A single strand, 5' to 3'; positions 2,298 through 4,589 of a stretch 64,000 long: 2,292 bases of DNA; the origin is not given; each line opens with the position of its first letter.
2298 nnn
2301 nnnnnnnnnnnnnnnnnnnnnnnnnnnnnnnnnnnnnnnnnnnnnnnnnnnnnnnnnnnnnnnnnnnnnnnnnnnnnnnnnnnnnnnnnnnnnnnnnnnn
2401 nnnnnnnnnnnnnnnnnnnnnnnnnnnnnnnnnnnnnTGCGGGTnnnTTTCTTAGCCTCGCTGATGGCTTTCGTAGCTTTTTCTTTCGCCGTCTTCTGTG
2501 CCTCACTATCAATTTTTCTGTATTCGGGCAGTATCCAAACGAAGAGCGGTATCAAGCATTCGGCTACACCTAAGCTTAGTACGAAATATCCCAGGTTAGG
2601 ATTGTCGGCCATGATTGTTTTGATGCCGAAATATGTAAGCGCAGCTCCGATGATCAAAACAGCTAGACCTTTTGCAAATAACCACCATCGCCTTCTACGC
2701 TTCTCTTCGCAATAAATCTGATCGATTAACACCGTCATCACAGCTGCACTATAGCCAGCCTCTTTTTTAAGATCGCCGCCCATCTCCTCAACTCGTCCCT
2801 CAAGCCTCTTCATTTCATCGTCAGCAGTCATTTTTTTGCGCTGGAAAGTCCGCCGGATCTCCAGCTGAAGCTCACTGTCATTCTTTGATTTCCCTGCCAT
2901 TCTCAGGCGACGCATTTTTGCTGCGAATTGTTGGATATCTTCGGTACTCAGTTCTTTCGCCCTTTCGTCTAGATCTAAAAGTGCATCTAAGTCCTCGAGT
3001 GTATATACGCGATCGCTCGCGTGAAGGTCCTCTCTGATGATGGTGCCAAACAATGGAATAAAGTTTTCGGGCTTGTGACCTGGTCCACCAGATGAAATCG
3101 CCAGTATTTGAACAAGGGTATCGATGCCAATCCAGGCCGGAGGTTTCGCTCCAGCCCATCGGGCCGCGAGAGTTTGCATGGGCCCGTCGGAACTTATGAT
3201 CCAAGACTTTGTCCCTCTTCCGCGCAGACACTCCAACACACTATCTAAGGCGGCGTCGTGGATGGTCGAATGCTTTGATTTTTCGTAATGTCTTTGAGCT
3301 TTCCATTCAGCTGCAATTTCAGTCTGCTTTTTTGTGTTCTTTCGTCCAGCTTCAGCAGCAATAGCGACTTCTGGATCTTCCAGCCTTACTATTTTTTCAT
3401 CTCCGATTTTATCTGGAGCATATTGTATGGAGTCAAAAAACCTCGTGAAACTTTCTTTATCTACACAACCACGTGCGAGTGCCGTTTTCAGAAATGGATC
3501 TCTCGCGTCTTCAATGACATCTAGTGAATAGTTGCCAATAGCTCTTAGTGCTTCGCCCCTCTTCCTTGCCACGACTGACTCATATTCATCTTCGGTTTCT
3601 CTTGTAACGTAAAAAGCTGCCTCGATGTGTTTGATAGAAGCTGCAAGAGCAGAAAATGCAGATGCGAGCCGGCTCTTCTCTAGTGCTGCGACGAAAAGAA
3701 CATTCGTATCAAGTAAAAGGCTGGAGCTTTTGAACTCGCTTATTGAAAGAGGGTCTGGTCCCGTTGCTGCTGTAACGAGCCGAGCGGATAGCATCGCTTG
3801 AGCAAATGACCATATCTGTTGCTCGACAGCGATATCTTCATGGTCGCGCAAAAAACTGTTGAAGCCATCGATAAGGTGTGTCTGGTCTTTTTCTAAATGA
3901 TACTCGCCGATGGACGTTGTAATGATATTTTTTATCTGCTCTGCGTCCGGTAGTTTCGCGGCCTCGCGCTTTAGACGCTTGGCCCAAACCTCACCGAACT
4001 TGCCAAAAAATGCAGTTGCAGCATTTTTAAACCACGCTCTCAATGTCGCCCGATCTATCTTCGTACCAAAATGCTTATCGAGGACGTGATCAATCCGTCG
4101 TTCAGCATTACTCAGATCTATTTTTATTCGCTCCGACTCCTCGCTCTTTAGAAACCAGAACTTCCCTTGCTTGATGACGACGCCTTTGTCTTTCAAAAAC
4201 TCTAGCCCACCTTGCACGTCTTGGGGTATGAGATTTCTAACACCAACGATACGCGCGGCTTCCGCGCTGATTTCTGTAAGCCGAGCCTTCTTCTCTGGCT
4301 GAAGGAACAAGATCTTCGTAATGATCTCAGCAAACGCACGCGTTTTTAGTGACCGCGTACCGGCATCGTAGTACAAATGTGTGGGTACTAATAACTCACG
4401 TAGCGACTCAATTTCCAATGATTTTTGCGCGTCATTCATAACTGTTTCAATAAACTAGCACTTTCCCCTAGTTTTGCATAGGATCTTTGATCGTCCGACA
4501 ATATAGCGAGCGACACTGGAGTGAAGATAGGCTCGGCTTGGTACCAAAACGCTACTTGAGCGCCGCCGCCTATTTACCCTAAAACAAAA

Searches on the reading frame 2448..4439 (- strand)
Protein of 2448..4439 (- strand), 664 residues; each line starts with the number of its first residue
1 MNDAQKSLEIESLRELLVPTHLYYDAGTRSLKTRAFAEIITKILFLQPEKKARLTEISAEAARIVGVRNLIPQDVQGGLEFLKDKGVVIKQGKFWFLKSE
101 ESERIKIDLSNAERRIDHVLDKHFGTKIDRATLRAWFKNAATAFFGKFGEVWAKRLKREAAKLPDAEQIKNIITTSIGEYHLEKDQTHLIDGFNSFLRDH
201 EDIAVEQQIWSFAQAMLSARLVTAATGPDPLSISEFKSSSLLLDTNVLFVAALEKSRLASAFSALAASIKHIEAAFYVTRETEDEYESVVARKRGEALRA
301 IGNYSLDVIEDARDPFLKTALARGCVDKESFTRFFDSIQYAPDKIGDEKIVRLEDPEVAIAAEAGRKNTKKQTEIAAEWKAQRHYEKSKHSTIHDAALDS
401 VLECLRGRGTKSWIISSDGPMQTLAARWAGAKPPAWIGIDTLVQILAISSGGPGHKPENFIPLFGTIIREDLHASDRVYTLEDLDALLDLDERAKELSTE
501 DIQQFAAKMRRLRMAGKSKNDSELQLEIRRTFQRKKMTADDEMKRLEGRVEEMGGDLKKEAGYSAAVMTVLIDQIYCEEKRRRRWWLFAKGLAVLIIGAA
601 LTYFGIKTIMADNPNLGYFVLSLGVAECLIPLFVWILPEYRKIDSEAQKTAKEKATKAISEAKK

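Call 3: search_protein_families(library=pfam, proteins=[window:2448-4439:-], max_evalue=1)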
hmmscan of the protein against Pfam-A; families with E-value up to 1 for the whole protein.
window:2448-4439:- (664 aa): 2 families
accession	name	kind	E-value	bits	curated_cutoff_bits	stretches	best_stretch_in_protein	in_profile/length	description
PF13470.12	PIN_3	-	0.0023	19.2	27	1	241-312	2-74/115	PIN domain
PF20064.4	DUF6463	-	0.2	12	26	1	569-630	35-96/119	Family of unknown function (DUF6463)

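Call 4: search_protein_families(library=padloc, proteins=[window:2448-4439:-], max_evalue=1)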
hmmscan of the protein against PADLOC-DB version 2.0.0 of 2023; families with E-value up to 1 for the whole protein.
window:2448-4439:- (664 aa): 0 families

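Call 5: search_protein_families(library=ncbifam, proteins=[window:2448-4439:-], max_evalue=1)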
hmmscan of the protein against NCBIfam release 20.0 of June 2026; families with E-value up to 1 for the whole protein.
window:2448-4439:- (664 aa): 1 family
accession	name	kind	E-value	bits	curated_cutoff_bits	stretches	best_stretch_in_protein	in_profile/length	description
TIGR04222.1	near_uncomplex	domain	0.14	11.7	43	1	578-639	131-187/229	TIGR04222 domain-containing membrane protein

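Call 38: search_protein_families(library=phrogs, proteins=[window:2448-4439:-], max_evalue=0.01)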
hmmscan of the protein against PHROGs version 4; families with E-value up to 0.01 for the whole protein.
window:2448-4439:- (664 aa): 0 families

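Call 51: search_protein_representatives(protein=window:2448-4439:-)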
Query: 664 residues. Proteins with E-value up to 0.001 (for the whole library): 491; up to 1e-10: 289; up to 1e-30: 201. The best 150 are listed.
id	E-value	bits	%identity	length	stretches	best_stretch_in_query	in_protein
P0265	6.0e-254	860.5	60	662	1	10-660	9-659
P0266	2.1e-158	544.9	43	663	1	11-660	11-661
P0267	1.4e-130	453.0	38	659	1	12-655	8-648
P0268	1.1e-113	397.1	35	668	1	13-659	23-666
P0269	1.6e-111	390.0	35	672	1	5-651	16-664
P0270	5.0e-107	375.2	35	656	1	12-628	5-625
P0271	1.2e-106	373.9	37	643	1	20-607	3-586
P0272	2.7e-105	369.5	34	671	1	4-657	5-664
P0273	5.9e-101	355.1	39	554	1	14-545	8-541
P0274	7.2e-100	351.5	34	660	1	17-658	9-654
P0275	1.2e-99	350.8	33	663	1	11-602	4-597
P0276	2.4e-94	333.3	33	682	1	17-608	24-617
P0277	1.3e-93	330.9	35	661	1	15-553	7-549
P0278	3.4e-93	329.5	30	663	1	15-653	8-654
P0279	5.4e-93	328.8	33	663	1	16-648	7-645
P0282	7.4e-90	318.5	31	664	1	17-663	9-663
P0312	5.3e-71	256.2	30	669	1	13-655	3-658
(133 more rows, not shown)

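Call 56: search_protein_families(library=pfam, alignment_id=A4, max_evalue=0.01)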
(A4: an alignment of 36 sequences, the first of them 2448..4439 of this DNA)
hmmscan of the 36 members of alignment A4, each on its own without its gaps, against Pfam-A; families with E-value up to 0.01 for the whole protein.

A. member 1, window:2448-4439:- (664 aa): 1 family
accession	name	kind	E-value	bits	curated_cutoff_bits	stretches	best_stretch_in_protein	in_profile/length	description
PF13470.12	PIN_3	-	0.0023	19.2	27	1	241-312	2-74/115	PIN domain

B. families by the number of members that match (of 36 scanned): 11 families
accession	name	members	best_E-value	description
PF13470.12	PIN_3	11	3.8e-05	PIN domain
PF08672.17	ANAPC2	1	2.2e-06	Anaphase promoting complex (APC) subunit 2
PF07106.19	TBPIP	1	2.7e-06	TBPIP/Hop2 winged helix domain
PF16289.11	PIN_12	1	0.00026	PIN domain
PF18476.7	PIN_8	1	0.0012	PIN like domain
PF03739.19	LptF_LptG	1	0.0014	Lipopolysaccharide export system permease LptF/LptG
PF20990.2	DUF2207_C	1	0.0031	Predicted membrane protein (DUF2207) C-terminal domain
PF10264.15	Stork_head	1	0.004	Winged helix Storkhead-box1 domain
PF06024.17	Orf78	1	0.0062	Orf78 (ac78)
PF01850.27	PIN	1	0.008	PIN domain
PF01777.24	Ribosomal_L27e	1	0.0096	Ribosomal L27e protein family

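Call 57: search_protein_families(library=padloc, alignment_id=A4, max_evalue=0.01)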
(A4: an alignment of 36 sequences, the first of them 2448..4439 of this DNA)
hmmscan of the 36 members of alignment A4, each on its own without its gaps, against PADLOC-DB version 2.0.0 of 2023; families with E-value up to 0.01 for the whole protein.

A. member 1, window:2448-4439:- (664 aa): 0 families

B. families by the number of members that match (of 36 scanned): 4 families
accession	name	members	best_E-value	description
PDLC03841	LeoBC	3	4.3e-06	-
PDLC02930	NDT_II-A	1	0.00012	-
PDLC02044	Cas6d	1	0.0033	-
PDLC03843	LeoC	1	0.0038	-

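Call 59: search_solved_structures(query=A4, max_evalue=1)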
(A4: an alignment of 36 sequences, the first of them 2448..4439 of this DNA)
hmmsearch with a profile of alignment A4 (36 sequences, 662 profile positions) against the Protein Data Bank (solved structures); distinct sequences matched with E-value up to 1: 11.
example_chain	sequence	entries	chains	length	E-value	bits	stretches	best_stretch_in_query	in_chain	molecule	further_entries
5v8z_A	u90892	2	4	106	0.032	15.8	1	470-533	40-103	Endoplasmic reticulum resident protein 29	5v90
2qc7_A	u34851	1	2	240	0.1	14.1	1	470-534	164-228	Endoplasmic reticulum protein ERp29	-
2kog_A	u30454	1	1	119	0.22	13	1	522-601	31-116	Vesicle-associated membrane protein 2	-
4ib4_A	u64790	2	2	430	0.31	12.5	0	533-625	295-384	Chimera protein of human 5-hydroxytryptamine receptor 2B and E. Coli soluble cytochrome b5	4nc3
5tud_A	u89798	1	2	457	0.35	12.4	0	533-625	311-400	5-hydroxytryptamine receptor 2B,Soluble cytochrome b562 chimera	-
8cr1_C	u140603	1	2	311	0.42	12.1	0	524-605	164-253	Guided entry of tail-anchored proteins factor CAMLG,Guided entry of tail-anchored proteins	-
7nhk_n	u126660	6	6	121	0.43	12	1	487-557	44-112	30S ribosomal protein S13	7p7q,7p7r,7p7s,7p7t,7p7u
3k4t_A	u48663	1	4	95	0.59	11.6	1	46-83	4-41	Virion-associated protein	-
6d35_A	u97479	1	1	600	0.63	11.5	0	507-618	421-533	Smoothened,Soluble cytochrome b562,Smoothened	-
6d32_A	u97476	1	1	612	0.67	11.4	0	508-618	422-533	Smoothened,Soluble cytochrome b562,Smoothened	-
6o8w_m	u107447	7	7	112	0.8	11.1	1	487-548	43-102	30S ribosomal protein S13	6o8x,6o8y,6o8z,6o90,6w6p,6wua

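Call 69: predict_structure(alignment_id=A4)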
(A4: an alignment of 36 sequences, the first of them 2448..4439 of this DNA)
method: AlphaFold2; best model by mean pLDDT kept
length: 664 residues; sequences in the alignment: 36
mean_pLDDT: 89.4   pTM: 0.74
mean pLDDT of the five models: 89.4, 89.0, 88.2, 86.3, 79.6
residues with pLDDT >= 90: 381; 70-90: 267; 50-70: 15; < 50: 1
segments of 3 or more residues with pLDDT < 50: none
pLDDT, mean of each block of 10 residues (from residue 1): 66 90 90 93 93 96 90 94 95 96 92 94 93 95 89 77 84 92 94 91 91 91 90 90 96 88 86 94 96 94 91 92 94 96 92 95 97 97 95 97 95 95 92 92 85 82 90 76 87 89 92 91 91 73 78 77 80 88 87 87 87 84 84 85 88 87 76
secondary structure, 60 per line:
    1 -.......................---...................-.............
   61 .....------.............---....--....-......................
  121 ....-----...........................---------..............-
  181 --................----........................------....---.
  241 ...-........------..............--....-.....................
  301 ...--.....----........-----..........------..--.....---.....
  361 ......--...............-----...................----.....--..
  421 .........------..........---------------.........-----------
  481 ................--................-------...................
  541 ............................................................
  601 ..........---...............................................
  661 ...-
elements in order: H2-24 H28-46 E51-53 H54-65 H72-84 E88-91 E94-97 H99-124 H130-156 H166-179 H183-198 H203-226 H233-236 E240-243 H245-252 H259-272 E275-278 H280-303 H306-310 H315-322 H328-337 E348-352 H356-366 H369-383 H389-407 E412-416 H419-429 E436-438 H439-445 H461-469 H481-496 H499-514 H522-610 H614-663

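Call 71: fold_search(model_id=the predicted structure, library=pdb)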
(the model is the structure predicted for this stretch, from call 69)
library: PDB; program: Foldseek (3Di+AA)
matches with E <= 10: 420; with E <= 0.001: 0
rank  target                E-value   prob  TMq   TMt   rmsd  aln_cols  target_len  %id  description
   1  6d6y                  1.2e-01  0.47  0.10  0.12  23.4       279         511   15  AprA Methyltransferase 2 - GNAT didomain in complex with SAH (released 2018-05-09)
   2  3lst_A                1.5e-01  0.60  0.11  0.19  19.4       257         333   12  Crystal Structure of CalO1, Methyltransferase in Calicheamicin Biosynthesis, SAH bound form (released 2010-03-02)
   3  2g7u_B                1.6e-01  1.00  0.09  0.23   6.3       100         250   22  2.3 A structure of putative catechol degradative operon regulator from Rhodococcus sp. RHA1 (released 2006-04-04)
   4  3ihu_B                1.8e-01  0.57  0.10  0.26  14.6       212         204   15  Crystal structure of DNA binding protein (YP_298823.1) from Ralstonia eutropha JMP134 at 1.92 A resolution (released 2009-08-11)
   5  8bie_A                1.9e-01  0.63  0.12  0.23  19.3       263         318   11  O-Methyltransferase Plu4894 in complex with SAH (released 2023-03-08)
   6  6b39                  2.2e-01  0.18  0.10  0.11  17.2       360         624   10  AprA Methyltransferase 1 - GNAT in complex with SAH (released 2017-11-15)
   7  6cca                  2.4e-01  0.23  0.09  0.14  21.7       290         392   11  Crystal structure of DszA carbon methyltransferase (released 2018-12-05)
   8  4qvg_C                2.5e-01  0.66  0.13  0.23  20.7       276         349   11  Crystal structure of S-adenosylmethionine-dependent methyltransferase SibL in its apo form (released 2015-05-27)
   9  2g7u_A                2.8e-01  0.97  0.09  0.22   6.5       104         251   22  2.3 A structure of putative catechol degradative operon regulator from Rhodococcus sp. RHA1 (released 2006-04-04)
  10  3dp7_A                2.9e-01  0.63  0.13  0.22  19.3       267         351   12  CRYSTAL STRUCTURE OF SAM-dependent methyltransferase from Bacteroides vulgatus ATCC 8482 (released 2008-07-29)
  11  8bij_A                2.9e-01  0.60  0.12  0.22  19.0       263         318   11  O-Methyltransferase Plu4894 (mutant I88M, W91L, C97Y, S142L, G146V, Y258M, L270F, S309Y) in complex with SAH (released 2023-03-08)
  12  6b3a                  3.3e-01  0.13  0.10  0.10  20.8       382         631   10  AprA Methyltransferase 1 - GNAT didomain in complex with Mn2+ and SAM (released 2017-11-15)
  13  2g7u_C                3.4e-01  0.97  0.09  0.22   6.7       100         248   22  2.3 A structure of putative catechol degradative operon regulator from Rhodococcus sp. RHA1 (released 2006-04-04)
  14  4qvg_B                3.4e-01  0.57  0.13  0.22  20.9       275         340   12  Crystal structure of S-adenosylmethionine-dependent methyltransferase SibL in its apo form (released 2015-05-27)
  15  3mcz_B                3.4e-01  0.21  0.12  0.21  25.7       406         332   10  The Structure of an O-methyltransferase family protein from Burkholderia thailandensis. (released 2010-05-26)
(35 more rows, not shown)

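Call 72: find_encoding_contigs(protein=P0265, flank=6000, max_places=2)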
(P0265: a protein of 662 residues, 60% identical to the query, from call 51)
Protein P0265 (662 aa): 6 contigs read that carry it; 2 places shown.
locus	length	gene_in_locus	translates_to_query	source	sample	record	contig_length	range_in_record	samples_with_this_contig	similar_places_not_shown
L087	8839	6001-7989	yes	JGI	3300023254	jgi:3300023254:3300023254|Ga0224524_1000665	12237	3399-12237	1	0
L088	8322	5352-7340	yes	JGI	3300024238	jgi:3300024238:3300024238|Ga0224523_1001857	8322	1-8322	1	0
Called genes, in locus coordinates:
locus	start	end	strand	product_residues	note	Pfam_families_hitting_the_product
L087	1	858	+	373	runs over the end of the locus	PF01420:Methylase_S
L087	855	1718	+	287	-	PF18863:AbiJ_NTD4 (weak)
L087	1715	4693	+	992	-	PF04313:HSDR_N, PF00271:Helicase_C (faint), PF00270:DEAD (weak), PF04851:ResIII, PF18766:SWI2_SNF2, PF22679:T1R_D3-like, PF11867:T1RH-like_C (weak)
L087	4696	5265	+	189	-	PF01863:YgjP-like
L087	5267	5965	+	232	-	-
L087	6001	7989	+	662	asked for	-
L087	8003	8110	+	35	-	-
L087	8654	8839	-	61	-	?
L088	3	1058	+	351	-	?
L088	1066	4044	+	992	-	PF04313:HSDR_N, PF00271:Helicase_C (faint), PF00270:DEAD (weak), PF04851:ResIII, PF18766:SWI2_SNF2, PF22679:T1R_D3-like, PF11867:T1RH-like_C (weak)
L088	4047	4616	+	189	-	PF01863:YgjP-like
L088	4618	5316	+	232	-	-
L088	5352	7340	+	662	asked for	-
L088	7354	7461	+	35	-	-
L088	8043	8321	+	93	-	?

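Call 73: find_encoding_contigs(protein=P0266, flank=6000, max_places=2)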
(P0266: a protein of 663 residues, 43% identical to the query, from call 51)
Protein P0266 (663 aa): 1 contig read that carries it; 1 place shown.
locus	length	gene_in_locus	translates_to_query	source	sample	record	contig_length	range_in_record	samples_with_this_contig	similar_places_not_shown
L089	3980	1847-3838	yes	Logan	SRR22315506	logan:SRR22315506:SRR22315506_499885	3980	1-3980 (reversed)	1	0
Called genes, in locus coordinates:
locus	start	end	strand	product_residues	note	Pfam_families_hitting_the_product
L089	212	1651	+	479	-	PF04326:SLFN_AlbA_2, PF13749:HATPase_c_4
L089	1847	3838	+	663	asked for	-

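Call 74: find_encoding_contigs(protein=P0268, flank=6000, max_places=2)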
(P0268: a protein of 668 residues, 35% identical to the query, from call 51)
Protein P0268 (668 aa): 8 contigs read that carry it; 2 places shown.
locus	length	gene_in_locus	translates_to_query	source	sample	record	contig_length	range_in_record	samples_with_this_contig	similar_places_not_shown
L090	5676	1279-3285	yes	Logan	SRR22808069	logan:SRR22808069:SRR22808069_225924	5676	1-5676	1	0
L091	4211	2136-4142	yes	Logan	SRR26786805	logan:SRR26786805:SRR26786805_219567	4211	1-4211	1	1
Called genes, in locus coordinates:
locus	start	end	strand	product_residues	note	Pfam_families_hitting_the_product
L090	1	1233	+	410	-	?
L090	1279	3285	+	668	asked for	-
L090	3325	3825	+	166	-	PF00583:Acetyltransf_1 (weak)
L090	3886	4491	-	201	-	-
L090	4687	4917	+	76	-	-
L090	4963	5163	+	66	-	-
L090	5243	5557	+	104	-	-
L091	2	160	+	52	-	?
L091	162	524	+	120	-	PF12643:MazG-like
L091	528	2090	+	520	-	PF04851:ResIII (faint), PF09848:SLFN-g3_helicase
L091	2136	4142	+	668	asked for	-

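Call 76: find_encoding_contigs(protein=P0272, flank=6000, max_places=2)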
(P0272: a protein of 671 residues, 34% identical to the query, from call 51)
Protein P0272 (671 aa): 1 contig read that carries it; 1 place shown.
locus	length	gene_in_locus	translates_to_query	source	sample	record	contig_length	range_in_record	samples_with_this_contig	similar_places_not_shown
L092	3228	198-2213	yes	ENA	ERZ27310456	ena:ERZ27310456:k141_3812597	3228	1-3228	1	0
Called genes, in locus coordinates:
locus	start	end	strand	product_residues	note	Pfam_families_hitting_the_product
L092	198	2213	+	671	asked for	-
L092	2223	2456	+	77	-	-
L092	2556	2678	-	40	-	-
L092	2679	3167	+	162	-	-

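Call 77: find_encoding_contigs(protein=P0282, flank=6000, max_places=2)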
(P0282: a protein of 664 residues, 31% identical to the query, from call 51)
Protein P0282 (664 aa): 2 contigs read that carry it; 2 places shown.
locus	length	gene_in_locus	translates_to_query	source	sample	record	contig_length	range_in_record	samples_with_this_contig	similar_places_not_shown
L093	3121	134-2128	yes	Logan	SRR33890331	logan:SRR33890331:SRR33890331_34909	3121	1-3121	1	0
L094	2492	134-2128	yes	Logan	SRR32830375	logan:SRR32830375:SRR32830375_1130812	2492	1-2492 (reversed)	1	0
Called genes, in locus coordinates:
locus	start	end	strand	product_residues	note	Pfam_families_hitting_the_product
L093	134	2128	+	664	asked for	-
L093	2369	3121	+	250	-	PF13433:Peripla_BP_5, PF13458:Peripla_BP_6, PF01094:ANF_receptor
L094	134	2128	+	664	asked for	-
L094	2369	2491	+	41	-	?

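Call 78: find_encoding_contigs(protein=P0312, flank=6000, max_places=2)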
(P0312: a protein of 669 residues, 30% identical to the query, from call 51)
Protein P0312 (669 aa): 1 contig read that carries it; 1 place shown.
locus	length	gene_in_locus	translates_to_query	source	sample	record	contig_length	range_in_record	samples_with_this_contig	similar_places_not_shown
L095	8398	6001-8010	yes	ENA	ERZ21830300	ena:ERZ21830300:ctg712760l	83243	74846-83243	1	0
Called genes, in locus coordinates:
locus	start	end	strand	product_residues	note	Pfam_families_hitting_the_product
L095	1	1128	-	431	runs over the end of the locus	-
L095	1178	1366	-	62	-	-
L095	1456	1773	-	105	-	-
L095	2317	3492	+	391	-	PF13356:Arm-DNA-bind_3, PF22022:Phage_int_M, PF00589:Phage_integrase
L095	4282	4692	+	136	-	PF02452:PemK_toxin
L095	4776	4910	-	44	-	-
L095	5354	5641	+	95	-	-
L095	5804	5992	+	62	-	-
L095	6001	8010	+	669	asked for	-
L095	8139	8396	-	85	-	?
